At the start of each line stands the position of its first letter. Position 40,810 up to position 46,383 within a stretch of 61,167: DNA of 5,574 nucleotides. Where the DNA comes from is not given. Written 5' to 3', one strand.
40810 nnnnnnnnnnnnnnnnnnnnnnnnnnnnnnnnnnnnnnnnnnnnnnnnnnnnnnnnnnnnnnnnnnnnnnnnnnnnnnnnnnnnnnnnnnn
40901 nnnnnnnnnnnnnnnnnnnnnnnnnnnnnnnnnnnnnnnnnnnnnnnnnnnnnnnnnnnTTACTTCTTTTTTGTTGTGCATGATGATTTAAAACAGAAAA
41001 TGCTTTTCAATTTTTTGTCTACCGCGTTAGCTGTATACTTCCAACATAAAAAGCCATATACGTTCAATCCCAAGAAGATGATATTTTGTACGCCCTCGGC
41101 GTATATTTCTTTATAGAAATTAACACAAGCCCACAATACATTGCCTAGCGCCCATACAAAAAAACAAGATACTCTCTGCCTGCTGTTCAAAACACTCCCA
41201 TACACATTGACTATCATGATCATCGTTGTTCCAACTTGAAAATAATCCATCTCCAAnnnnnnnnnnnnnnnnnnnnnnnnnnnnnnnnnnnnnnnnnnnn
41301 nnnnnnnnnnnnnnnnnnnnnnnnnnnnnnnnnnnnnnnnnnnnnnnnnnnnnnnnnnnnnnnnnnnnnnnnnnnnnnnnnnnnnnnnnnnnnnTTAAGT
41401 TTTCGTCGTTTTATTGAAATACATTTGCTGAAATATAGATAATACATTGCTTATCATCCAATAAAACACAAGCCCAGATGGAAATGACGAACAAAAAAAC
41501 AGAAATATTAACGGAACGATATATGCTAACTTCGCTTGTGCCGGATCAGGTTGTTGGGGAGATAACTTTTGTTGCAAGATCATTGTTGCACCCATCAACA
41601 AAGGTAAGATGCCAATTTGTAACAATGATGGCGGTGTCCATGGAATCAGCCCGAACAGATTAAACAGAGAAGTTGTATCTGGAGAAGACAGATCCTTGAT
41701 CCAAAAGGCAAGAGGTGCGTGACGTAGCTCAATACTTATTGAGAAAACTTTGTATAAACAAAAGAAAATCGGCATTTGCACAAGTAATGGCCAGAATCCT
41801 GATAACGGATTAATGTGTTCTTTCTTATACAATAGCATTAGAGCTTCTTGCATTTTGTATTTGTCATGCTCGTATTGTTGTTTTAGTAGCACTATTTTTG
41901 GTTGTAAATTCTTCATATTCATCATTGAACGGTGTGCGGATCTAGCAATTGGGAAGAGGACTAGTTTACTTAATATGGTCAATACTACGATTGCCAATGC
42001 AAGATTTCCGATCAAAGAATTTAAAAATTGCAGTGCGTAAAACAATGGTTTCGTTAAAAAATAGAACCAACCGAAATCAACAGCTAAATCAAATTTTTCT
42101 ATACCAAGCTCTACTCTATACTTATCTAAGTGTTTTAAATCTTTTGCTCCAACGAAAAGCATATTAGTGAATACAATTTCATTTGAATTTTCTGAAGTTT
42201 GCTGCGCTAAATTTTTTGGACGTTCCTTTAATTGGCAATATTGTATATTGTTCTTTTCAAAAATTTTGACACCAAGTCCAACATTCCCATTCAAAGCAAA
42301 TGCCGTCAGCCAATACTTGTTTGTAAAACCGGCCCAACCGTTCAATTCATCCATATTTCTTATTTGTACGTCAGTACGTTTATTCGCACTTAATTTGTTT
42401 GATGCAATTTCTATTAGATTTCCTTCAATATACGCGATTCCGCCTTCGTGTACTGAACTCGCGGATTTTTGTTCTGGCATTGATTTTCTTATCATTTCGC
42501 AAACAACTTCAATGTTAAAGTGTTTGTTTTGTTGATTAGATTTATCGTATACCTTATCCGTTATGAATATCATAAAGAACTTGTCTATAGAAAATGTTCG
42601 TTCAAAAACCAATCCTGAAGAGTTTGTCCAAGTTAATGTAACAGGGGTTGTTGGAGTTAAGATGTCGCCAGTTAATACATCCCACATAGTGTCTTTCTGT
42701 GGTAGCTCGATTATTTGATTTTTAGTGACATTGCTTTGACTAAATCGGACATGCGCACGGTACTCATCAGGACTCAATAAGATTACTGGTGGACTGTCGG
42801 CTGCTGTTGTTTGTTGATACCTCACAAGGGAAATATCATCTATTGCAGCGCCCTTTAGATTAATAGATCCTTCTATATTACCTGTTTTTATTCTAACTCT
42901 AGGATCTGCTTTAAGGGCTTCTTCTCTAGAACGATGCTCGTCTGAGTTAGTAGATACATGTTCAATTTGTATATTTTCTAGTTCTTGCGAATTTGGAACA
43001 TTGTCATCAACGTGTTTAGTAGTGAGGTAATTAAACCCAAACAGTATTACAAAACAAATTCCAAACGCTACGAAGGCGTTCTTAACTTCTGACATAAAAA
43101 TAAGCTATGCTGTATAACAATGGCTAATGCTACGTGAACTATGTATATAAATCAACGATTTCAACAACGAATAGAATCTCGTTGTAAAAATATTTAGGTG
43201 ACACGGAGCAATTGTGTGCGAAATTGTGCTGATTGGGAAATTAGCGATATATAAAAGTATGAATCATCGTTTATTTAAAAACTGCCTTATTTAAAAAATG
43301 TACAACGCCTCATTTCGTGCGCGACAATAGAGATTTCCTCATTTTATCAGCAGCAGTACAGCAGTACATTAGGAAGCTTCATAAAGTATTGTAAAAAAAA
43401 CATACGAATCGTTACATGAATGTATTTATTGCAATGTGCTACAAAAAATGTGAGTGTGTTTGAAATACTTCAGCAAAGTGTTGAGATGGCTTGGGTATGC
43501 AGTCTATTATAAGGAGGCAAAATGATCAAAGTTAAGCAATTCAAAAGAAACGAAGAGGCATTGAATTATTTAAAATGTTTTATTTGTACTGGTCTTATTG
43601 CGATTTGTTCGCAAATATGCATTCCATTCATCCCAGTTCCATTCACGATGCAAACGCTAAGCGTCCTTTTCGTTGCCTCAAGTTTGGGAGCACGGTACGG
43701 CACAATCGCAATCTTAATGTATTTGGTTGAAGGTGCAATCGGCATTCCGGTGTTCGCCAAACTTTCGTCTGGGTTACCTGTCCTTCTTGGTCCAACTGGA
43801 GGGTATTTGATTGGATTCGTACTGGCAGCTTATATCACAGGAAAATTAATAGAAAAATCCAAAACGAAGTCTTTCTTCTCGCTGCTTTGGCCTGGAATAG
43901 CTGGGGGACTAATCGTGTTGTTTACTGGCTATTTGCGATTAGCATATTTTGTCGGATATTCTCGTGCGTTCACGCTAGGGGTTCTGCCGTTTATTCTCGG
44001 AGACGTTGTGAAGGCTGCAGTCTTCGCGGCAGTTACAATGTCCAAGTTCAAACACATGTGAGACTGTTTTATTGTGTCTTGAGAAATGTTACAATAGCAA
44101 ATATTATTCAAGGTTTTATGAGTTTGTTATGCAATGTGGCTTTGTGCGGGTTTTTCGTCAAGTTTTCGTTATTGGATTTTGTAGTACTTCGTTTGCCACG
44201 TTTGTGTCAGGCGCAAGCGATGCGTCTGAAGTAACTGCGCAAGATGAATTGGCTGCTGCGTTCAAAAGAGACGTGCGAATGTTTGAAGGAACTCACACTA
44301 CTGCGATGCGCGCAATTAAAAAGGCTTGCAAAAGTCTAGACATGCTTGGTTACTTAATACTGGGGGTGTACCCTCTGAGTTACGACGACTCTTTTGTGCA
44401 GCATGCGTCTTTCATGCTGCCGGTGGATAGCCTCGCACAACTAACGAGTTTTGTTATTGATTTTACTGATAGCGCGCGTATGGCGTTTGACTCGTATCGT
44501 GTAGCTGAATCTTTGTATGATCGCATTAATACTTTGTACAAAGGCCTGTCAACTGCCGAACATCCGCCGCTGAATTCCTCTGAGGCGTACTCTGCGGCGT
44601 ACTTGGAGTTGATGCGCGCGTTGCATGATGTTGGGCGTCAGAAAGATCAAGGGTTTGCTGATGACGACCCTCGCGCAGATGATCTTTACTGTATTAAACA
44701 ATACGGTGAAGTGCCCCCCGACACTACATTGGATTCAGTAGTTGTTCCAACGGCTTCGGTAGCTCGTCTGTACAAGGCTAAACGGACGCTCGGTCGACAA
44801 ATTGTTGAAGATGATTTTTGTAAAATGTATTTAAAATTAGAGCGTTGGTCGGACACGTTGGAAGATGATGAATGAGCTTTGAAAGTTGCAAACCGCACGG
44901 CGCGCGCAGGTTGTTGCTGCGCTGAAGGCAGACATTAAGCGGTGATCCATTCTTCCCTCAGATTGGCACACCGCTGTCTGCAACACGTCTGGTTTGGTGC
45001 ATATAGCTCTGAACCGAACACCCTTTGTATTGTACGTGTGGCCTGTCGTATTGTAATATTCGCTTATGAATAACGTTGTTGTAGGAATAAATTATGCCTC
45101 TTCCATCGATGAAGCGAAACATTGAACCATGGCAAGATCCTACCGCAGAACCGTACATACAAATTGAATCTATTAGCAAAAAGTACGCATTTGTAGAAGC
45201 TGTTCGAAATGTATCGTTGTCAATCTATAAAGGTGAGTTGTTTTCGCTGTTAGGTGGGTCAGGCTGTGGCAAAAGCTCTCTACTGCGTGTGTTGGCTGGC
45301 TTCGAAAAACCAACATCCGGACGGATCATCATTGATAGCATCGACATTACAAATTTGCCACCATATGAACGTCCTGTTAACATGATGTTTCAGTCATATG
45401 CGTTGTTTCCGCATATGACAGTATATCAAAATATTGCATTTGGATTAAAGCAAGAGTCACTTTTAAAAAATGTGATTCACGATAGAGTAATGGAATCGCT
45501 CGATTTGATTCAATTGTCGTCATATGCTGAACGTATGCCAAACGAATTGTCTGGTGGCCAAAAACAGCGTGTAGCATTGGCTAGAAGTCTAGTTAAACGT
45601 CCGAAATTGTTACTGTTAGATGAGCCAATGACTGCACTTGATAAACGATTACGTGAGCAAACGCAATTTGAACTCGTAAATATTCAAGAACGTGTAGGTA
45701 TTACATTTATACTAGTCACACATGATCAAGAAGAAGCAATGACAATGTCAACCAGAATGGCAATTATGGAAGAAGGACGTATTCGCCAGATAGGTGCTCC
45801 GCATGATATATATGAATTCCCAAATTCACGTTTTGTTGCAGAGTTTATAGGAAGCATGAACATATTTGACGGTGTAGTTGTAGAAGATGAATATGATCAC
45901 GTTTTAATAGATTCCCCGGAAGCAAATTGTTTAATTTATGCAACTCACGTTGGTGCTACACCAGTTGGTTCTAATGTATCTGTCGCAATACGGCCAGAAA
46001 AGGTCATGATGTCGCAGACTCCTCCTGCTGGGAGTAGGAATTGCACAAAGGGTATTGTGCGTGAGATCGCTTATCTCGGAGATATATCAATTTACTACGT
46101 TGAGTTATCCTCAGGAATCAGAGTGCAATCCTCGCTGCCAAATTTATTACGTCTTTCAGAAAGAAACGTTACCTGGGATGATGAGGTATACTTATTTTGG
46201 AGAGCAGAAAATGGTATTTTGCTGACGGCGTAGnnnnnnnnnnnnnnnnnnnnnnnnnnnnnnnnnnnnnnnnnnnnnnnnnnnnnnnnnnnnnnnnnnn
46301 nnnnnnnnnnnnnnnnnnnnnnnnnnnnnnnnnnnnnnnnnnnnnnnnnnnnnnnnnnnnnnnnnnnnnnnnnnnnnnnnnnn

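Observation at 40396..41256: Half-size (3-TM) PnuC-like protein translationally coupled to thymidine kinase: candidate nucleoside uptake-and-trap module and a Semi-PnuC architecture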

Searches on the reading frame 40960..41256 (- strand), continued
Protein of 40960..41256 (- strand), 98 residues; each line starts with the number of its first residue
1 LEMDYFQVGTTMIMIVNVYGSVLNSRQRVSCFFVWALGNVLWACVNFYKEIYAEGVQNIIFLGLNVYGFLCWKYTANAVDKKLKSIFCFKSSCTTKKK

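Call 87: list_cluster_members(proteins=[P0008, P0006, P0005, P0002, P0164, P0172, P0171, P0007])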
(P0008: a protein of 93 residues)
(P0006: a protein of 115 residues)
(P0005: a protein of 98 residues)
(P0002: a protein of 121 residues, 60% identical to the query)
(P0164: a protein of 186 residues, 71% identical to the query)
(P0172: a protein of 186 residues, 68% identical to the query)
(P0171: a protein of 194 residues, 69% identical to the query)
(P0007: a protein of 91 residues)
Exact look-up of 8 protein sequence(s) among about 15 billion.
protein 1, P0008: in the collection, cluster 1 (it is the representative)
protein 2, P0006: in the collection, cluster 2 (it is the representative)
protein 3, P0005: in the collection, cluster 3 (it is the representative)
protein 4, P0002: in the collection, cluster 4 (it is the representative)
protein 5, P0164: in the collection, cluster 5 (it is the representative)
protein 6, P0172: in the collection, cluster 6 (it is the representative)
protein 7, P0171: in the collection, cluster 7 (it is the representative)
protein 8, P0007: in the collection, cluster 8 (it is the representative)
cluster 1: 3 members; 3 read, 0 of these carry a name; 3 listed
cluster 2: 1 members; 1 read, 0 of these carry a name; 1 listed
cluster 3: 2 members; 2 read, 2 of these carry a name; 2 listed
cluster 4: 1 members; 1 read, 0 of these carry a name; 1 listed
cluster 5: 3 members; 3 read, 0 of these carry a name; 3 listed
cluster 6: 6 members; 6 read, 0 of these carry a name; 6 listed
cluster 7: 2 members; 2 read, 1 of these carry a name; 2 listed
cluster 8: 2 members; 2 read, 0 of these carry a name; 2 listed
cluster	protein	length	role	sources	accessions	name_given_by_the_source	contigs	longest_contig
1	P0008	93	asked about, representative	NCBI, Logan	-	-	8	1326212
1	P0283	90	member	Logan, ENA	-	-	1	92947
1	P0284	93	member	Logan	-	-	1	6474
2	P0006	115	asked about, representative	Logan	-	-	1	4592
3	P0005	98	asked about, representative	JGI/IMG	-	nicotinamide riboside transporter PnuC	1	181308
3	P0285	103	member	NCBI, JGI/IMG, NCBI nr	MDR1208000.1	MAG: nicotinamide mononucleotide transporter family protein [Holosporales bacterium] | nicotinamide riboside transporter PnuC | nicotinamide mononucleotide transporter family protein [Holosporales bacterium]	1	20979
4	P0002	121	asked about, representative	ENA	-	-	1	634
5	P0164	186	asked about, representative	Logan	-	-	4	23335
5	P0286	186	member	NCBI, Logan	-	-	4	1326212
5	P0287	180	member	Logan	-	-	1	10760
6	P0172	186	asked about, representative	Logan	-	-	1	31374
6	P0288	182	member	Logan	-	-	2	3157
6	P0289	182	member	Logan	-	-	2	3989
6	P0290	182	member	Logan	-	-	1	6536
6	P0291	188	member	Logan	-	-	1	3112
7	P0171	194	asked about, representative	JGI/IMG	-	thymidine kinase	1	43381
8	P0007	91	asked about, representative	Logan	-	-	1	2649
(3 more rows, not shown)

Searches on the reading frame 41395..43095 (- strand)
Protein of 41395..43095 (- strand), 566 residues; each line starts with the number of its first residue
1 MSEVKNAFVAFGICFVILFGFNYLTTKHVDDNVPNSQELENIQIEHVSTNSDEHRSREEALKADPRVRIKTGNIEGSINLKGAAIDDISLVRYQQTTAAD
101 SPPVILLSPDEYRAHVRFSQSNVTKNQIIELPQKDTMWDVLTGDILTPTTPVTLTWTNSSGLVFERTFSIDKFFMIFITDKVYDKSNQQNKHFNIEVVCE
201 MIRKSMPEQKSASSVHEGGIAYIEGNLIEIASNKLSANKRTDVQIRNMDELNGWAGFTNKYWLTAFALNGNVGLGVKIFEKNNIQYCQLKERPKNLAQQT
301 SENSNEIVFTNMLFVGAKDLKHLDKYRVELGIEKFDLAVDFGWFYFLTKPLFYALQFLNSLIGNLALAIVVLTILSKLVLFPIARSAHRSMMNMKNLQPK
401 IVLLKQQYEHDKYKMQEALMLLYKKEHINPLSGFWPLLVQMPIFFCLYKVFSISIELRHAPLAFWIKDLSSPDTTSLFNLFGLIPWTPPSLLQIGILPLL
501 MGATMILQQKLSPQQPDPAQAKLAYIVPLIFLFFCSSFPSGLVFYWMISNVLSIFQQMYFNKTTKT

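Call 3: search_protein_families(library=pfam, proteins=[window:41395-43095:-], max_evalue=10)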
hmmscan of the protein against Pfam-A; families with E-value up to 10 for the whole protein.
window:41395-43095:- (566 aa): 3 families
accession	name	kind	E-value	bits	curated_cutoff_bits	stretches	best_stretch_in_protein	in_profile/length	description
PF02096.25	60KD_IMP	-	1.5e-53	181.6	35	1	366-562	2-163/163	60Kd inner membrane protein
PF14849.12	YidC_periplas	-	1.6e-50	173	24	1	66-353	1-282/283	YidC periplasmic domain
PF04246.17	RseC_MucC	-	8.2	6.8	24.4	0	327-402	53-129/130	Positive regulator of sigma(E), RseC/MucC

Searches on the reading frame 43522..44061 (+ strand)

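Call 79: search_protein_families(library=pfam, proteins=[window:43522-44061:+], max_evalue=0.00001)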
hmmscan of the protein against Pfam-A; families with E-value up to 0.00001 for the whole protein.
window:43522-44061:+ (179 aa): 1 family
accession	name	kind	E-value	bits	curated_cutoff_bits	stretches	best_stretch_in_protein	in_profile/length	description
PF02632.19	BioY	-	3.5e-36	124.7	25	1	36-172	1-135/140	BioY family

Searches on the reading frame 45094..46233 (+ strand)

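Call 79: search_protein_families(library=pfam, proteins=[window:45094-46233:+], max_evalue=0.00001)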
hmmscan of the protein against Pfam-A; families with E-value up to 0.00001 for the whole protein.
window:45094-46233:+ (379 aa): 2 families
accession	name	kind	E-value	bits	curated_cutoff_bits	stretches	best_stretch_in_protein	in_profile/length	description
PF00005.33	ABC_tran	-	8.2e-36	124.1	25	1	38-179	2-136/137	ABC transporter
PF08402.16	TOBE_2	-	1.1e-13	51.6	21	1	297-377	1-76/76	TOBE domain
